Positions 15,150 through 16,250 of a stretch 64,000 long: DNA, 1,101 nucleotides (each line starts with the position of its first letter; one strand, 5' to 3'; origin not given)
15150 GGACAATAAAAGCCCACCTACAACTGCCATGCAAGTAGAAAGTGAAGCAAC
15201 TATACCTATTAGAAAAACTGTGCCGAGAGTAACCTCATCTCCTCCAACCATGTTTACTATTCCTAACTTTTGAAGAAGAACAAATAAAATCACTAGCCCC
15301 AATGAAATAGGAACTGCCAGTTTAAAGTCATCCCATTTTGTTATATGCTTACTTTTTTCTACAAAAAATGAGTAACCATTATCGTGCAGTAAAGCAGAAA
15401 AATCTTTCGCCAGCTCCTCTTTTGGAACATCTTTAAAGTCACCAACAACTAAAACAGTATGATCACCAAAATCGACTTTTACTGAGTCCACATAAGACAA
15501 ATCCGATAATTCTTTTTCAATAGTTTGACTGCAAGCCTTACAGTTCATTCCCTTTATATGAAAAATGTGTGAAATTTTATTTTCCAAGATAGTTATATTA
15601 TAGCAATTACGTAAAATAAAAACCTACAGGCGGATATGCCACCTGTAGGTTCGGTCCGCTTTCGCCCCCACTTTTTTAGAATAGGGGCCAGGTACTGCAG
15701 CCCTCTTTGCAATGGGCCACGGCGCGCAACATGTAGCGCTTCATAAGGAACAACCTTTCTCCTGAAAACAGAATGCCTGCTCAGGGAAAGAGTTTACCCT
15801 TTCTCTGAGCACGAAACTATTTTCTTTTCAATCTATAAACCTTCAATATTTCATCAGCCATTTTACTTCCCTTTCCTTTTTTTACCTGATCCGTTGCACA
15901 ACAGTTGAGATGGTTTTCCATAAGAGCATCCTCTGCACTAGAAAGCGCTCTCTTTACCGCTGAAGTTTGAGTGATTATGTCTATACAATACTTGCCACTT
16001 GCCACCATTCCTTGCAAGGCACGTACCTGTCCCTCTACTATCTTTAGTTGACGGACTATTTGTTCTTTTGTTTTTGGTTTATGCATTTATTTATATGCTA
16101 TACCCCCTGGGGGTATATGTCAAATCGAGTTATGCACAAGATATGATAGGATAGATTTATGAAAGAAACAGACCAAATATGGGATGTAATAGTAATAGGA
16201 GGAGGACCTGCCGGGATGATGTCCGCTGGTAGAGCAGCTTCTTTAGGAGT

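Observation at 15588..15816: GC-rich structured 230-bp leader between csoR and the HMA transporter, with a tiny Cys-containing ORF and an intrinsic terminator: possible metal-responsive attenuator or sRNA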

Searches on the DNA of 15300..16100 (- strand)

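Call 4: search_rna_families(source=window, start=15300, end=16100, threshold=evalue, max_evalue=10, show_alignments=4)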
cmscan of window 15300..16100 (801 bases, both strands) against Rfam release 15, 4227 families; matches with E-value up to 10: 6.
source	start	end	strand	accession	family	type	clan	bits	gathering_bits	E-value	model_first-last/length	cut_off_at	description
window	15496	15652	+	RF02376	antisense_SR1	Gene; sRNA;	-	20.6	45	0.12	1-210/210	no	SR1 sRNA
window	15621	15651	-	RF04255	MIR8001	Gene; miRNA;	-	17.4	90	2.7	18-48/67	no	MIR8001 microRNA precursor family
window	15499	15600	+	RF01490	rli51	Cis-reg;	-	16.6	48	6.5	1-121/121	no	Listeria snRNA rli51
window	15621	15651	+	RF04255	MIR8001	Gene; miRNA;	-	15.6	90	7.8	18-48/67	no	MIR8001 microRNA precursor family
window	15400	15459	-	RF00521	SAM_alpha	Cis-reg; riboswitch;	-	14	36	2.2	1-79/79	no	Alpha-proteobacteria SAM riboswitch aptamer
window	15570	15643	-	RF01815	rpsB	Gene; sRNA;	-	13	40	6.6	15-98/132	no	rpsB sRNA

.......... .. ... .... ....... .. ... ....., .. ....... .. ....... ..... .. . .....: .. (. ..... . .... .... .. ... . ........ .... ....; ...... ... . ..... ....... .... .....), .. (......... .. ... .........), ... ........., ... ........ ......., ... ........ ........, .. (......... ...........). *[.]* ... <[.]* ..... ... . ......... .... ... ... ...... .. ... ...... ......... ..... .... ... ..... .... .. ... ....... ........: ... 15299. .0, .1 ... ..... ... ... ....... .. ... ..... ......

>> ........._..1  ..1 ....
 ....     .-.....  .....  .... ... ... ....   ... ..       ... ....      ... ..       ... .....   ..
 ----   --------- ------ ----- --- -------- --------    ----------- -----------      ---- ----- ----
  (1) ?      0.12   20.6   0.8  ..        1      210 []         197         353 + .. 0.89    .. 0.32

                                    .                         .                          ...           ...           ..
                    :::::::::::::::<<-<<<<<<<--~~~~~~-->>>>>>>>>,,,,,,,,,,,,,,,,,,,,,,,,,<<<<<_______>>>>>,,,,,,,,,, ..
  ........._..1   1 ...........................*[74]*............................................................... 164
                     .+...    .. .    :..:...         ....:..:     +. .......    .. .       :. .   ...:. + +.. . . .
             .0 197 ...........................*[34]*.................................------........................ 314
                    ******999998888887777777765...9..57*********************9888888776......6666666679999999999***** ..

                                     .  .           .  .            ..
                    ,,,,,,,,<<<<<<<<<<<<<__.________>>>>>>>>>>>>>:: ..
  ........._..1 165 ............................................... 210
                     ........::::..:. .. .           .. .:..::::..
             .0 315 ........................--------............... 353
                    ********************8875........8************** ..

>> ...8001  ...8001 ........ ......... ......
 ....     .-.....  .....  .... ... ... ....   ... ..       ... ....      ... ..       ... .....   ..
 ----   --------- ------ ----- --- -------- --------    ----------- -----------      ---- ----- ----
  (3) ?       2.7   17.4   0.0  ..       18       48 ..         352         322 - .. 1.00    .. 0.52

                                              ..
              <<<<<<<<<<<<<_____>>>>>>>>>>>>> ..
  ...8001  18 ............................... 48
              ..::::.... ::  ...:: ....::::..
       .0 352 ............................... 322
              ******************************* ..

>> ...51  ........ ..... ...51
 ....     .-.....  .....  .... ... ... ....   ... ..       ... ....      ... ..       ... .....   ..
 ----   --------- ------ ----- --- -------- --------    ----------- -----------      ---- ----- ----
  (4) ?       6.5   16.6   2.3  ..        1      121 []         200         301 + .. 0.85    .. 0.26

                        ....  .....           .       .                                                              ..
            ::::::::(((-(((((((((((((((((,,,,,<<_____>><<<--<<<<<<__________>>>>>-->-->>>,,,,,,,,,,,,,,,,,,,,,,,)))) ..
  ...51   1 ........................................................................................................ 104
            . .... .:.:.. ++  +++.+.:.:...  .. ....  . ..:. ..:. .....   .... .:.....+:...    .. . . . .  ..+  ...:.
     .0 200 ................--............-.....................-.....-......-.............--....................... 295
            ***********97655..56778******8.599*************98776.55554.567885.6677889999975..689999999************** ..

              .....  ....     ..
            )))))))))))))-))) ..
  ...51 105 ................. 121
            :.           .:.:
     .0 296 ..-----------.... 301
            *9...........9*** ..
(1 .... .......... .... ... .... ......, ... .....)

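Call 38: search_dna_similar(query=window:15588-15816:-, collection=phages, mode=distant, max_evalue=1)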
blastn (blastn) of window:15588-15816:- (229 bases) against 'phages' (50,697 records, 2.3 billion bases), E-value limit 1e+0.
No match.

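Call 39: search_dna_similar(query=window:15588-15816:-, collection=plasmids, mode=distant, max_evalue=1)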
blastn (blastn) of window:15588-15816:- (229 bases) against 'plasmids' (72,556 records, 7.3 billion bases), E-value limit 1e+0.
No match.

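Call 44: search_rna_families(source=window, start=15605, end=15820, threshold=evalue, max_evalue=10, show_alignments=3)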
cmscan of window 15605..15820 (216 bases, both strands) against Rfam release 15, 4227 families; matches with E-value up to 10: 7.
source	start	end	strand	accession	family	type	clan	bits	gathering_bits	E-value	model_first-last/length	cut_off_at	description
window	15616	15655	-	RF03821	mir-2002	Gene; miRNA;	-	23.5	49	0.013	1-68/68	no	mir-2002 microRNA precursor family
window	15621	15651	-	RF04255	MIR8001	Gene; miRNA;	-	17.4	90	0.72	18-48/67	no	MIR8001 microRNA precursor family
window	15621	15651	+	RF04255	MIR8001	Gene; miRNA;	-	15.6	90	2.1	18-48/67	no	MIR8001 microRNA precursor family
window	15617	15653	-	RF04024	mir-9571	Gene; miRNA;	-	13.8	100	5.7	1-86/86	no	mir-9571 microRNA precursor family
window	15613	15663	-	RF03975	mir-5881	Gene; miRNA;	-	12.7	87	5.6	1-67/67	no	mir-5881 microRNA precursor family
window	15752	15794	-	RF00954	MIR1446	Gene; miRNA;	-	12.5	70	8.6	14-92/105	no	MIR1446 microRNA precursor family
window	15789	15806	+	RF01072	TMV_UPD-PK3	Cis-reg;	-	10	34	5.2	1-18/31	no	Pseudoknot of upstream pseudoknot domain (UPD) of the 3'UTR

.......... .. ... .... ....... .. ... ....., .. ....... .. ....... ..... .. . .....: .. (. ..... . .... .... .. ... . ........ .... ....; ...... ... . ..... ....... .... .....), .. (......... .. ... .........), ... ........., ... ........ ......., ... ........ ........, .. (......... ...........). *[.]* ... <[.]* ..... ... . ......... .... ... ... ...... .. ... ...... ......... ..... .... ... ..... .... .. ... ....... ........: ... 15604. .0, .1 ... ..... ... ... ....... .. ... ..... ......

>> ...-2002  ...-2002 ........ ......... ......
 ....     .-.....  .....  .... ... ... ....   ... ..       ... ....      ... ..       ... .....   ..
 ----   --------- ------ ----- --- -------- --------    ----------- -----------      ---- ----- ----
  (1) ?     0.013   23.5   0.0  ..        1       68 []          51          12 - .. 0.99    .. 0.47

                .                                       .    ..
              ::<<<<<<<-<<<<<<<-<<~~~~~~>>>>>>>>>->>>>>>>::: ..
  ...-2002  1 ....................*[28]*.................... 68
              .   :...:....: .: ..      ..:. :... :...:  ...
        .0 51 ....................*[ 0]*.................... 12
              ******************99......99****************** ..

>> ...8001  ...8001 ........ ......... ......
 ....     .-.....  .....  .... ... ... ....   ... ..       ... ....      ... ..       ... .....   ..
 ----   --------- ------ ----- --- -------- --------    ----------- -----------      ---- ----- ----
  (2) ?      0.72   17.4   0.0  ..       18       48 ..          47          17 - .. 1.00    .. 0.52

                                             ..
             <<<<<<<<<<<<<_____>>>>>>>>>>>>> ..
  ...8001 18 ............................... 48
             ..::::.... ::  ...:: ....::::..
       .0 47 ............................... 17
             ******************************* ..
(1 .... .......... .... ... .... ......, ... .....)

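Call 87: search_rna_families(sources=[L167, L012, L090, L094], threshold=gathering)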
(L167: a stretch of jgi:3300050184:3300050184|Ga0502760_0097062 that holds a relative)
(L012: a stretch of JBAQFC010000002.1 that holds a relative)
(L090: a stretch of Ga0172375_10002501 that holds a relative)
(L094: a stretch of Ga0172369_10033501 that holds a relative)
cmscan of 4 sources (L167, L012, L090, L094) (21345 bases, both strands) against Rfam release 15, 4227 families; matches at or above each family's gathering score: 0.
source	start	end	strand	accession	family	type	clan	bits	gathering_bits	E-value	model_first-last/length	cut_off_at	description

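Call 88: search_rna_families(source=L167, start=720, end=990, threshold=evalue, max_evalue=10)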
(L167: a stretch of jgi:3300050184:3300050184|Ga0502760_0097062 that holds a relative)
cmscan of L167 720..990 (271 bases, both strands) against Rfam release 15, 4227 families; matches with E-value up to 10: 6.
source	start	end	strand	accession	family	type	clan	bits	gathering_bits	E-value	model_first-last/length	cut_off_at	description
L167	720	777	+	RF01144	sR17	Gene; snRNA; snoRNA; CD-box;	-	18.8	36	0.026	1-55/55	no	Small nucleolar RNA sR17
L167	896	945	+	RF03354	mir-459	Gene; miRNA;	-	18.6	62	0.098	1-81/81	no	mir-459 microRNA precursor family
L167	733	782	+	RF01027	mir-765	Gene; miRNA;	-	17.5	130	0.56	1-114/114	no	mir-765 microRNA precursor family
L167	844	945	+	RF02837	anti-hemB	Gene; sRNA;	-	16.1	49.5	0.18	1-81/81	no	Burkholderia RNA 7 (anti-hemB)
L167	861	936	-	RF01056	Magnesium-II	Cis-reg; riboswitch;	-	15.5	40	0.86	1-115/115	no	Magnesium riboswitch aptamer (Magnesium responsive RNA element)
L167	902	939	+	RF00886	MIR807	Gene; miRNA;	-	12.6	113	5.1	1-176/176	no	MIR807 microRNA precursor family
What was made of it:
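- No riboswitch family is matched (calls 4, 44, 88).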

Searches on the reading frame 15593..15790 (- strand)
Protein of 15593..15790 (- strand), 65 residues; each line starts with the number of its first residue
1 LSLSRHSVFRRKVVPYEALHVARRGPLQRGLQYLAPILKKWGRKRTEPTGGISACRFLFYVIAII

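Call 45: search_protein_representatives(protein=window:15593-15790:-)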
Query: 65 residues. Proteins with E-value up to 0.001 (for the whole library): 3; up to 1e-10: 1; up to 1e-30: 0. The best 3 are listed.
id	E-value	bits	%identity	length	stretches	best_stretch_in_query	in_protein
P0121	1.5e-12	63.3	36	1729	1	7-54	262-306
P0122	4.2e-08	49.3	39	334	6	21-51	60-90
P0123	5.3e-04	36.4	29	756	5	8-45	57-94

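Call 56: search_protein_families(library=pfam, proteins=[window:15596-15790:-], max_evalue=10)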
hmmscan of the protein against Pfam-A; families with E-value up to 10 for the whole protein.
seq(65 aa): 0 families

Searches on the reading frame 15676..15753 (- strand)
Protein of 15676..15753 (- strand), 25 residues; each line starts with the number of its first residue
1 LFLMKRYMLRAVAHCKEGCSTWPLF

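Call 10: search_protein_families(library=pfam, proteins=[window:15676-15753:-], max_evalue=0.01)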
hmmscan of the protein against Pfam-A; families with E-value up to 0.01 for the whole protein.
window:15676-15753:- (25 aa): 0 families

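Call 56: search_protein_families(library=pfam, proteins=[window:15679-15753:-], max_evalue=10)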
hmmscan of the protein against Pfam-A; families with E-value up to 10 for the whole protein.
seq(25 aa): 0 families
